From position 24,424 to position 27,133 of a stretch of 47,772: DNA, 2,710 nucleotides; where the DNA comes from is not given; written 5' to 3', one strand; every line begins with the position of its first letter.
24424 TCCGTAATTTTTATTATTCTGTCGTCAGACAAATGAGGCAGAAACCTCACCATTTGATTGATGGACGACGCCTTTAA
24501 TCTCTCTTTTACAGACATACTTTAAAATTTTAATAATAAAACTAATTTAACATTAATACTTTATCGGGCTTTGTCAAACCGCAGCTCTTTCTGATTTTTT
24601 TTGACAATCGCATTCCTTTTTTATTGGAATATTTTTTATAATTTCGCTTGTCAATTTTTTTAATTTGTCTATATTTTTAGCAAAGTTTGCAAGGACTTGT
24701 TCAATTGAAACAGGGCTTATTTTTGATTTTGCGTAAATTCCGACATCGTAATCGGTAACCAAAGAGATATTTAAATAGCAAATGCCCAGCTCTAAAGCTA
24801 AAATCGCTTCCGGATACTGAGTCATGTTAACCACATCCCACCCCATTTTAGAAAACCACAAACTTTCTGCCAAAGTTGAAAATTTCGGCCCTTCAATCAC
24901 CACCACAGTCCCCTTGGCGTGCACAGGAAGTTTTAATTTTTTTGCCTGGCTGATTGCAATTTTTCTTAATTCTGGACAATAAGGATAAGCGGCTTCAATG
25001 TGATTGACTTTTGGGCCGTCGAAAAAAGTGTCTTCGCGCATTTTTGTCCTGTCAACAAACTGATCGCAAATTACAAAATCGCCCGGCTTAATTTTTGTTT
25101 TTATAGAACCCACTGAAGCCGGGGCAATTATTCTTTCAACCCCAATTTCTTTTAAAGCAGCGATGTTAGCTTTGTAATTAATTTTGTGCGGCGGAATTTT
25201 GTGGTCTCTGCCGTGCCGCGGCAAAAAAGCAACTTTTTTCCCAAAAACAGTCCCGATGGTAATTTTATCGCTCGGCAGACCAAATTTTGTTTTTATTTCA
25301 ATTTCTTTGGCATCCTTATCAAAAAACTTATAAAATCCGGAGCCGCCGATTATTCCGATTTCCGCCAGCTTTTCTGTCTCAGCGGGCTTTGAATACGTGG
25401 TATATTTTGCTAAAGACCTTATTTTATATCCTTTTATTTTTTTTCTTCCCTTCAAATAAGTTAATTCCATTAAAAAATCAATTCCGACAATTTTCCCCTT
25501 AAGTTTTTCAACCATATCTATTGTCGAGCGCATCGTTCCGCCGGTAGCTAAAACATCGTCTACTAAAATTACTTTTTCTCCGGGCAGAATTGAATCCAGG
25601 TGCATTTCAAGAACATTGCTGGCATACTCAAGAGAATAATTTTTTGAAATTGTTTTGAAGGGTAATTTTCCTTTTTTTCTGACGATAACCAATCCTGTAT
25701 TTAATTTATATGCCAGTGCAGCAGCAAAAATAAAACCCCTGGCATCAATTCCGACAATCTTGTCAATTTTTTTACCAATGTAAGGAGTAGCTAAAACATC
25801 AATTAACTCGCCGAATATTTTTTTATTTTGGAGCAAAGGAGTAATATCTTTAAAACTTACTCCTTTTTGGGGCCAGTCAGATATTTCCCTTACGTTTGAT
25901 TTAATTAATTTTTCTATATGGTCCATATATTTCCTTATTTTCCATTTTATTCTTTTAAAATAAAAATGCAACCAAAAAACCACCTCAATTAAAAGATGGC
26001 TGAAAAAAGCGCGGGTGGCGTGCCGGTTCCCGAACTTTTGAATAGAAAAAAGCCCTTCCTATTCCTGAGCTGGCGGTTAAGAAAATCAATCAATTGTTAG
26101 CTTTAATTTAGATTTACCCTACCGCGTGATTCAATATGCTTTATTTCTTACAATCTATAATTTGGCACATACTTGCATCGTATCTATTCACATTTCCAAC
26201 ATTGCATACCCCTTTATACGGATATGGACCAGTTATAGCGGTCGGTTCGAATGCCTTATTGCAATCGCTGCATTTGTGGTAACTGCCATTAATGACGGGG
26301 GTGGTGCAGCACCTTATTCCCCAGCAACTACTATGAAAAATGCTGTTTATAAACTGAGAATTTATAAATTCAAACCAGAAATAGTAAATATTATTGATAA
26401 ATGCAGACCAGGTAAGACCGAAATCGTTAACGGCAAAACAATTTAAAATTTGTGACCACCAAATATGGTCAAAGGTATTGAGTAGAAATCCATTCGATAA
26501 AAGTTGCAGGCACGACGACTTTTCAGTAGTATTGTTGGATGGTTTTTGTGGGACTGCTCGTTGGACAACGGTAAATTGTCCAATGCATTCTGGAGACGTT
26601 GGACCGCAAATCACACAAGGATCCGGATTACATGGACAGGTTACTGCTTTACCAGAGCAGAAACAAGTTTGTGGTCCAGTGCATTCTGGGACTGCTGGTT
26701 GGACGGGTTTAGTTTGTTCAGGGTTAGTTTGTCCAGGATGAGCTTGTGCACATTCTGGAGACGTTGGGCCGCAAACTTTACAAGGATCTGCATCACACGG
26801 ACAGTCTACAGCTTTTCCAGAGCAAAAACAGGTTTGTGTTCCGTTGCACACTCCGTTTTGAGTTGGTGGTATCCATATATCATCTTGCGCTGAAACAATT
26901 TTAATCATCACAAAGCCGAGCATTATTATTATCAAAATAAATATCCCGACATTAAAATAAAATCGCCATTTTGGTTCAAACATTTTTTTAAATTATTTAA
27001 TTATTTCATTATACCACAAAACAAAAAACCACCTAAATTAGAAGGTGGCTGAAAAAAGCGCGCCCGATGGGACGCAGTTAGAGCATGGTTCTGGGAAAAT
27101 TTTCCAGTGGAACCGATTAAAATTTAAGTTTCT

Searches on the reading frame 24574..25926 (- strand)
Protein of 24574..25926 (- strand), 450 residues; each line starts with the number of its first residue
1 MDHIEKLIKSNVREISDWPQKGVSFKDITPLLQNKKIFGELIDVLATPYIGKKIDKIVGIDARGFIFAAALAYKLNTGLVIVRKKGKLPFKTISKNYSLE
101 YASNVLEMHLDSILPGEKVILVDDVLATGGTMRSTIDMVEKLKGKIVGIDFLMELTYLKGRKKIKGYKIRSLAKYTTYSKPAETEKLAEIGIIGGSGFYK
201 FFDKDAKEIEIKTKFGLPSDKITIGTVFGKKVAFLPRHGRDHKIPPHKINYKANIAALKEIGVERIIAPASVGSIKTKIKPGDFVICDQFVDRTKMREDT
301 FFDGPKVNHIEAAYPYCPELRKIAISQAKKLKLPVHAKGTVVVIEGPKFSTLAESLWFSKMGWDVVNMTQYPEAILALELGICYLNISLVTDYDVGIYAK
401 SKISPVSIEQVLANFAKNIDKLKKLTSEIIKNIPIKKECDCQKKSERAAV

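Call 58: find_encoding_contigs(protein=window:24574-25926:-, flank=8000, max_places=10)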
Protein window:24574-25926:- (450 aa): 2 contigs read that carry it; 2 places shown.
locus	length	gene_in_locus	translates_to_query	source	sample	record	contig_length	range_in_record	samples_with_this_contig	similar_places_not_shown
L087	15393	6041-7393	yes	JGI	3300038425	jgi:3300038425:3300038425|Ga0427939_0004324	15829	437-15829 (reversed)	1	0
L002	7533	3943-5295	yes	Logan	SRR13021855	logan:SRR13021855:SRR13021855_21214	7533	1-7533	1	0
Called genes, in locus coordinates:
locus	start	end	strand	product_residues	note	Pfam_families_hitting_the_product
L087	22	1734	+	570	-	PF00009:GTP_EFTU, PF00071:Ras (weak), PF22042:EF-G_D2 (faint), PF03144:GTP_EFTU_D2, PF14492:EFG_III, PF00679:EFG_C, PF06421:LepA_C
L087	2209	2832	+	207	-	-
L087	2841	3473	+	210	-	PF13643:DUF4145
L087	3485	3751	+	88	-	-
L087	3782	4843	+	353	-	PF14082:SduA_C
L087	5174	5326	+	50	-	-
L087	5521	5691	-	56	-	-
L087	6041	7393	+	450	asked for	PF00156:Pribosyltran, PF01048:PNP_UDP_1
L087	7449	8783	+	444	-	PF04055:Radical_SAM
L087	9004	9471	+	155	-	-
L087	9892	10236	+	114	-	-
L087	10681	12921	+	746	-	PF01326:PPDK_N, PF00391:PEP-utilizers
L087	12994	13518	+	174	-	PF01451:LMWPc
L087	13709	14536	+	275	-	PF03437:BtpA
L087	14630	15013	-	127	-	PF00903:Glyoxalase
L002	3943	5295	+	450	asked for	PF00156:Pribosyltran, PF01048:PNP_UDP_1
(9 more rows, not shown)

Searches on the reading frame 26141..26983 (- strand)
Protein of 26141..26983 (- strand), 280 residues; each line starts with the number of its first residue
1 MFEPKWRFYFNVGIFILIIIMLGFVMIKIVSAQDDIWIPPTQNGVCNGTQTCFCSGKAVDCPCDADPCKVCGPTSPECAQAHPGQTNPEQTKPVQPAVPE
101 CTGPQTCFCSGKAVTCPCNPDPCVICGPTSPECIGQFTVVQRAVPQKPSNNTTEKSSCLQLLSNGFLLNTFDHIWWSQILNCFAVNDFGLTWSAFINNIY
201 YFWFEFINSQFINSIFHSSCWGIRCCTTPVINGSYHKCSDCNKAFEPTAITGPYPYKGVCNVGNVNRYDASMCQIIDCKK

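Call 4: search_protein_families(library=pfam, proteins=[window:26141-26983:-], max_evalue=1)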
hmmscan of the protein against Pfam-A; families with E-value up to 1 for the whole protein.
window:26141-26983:- (280 aa): 0 families

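Call 5: search_protein_families(library=padloc, proteins=[window:26141-26983:-], max_evalue=1)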
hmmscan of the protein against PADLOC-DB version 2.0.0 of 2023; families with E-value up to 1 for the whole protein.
window:26141-26983:- (280 aa): 0 families

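Call 6: search_protein_families(library=ncbifam, proteins=[window:26141-26983:-], max_evalue=1)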
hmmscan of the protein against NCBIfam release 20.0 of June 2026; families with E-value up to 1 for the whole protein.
window:26141-26983:- (280 aa): 1 family
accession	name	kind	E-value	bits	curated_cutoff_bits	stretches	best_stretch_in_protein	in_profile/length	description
NF053543.1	FlxJ_fam_MTase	equivalog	0.039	12.9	560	1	136-187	212-263/352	FlxJ family methyltransferase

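Call 36: search_protein_families(library=phrogs, proteins=[window:26141-26983:-], max_evalue=0.1)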
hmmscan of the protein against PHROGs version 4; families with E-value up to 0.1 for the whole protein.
window:26141-26983:- (280 aa): 0 families
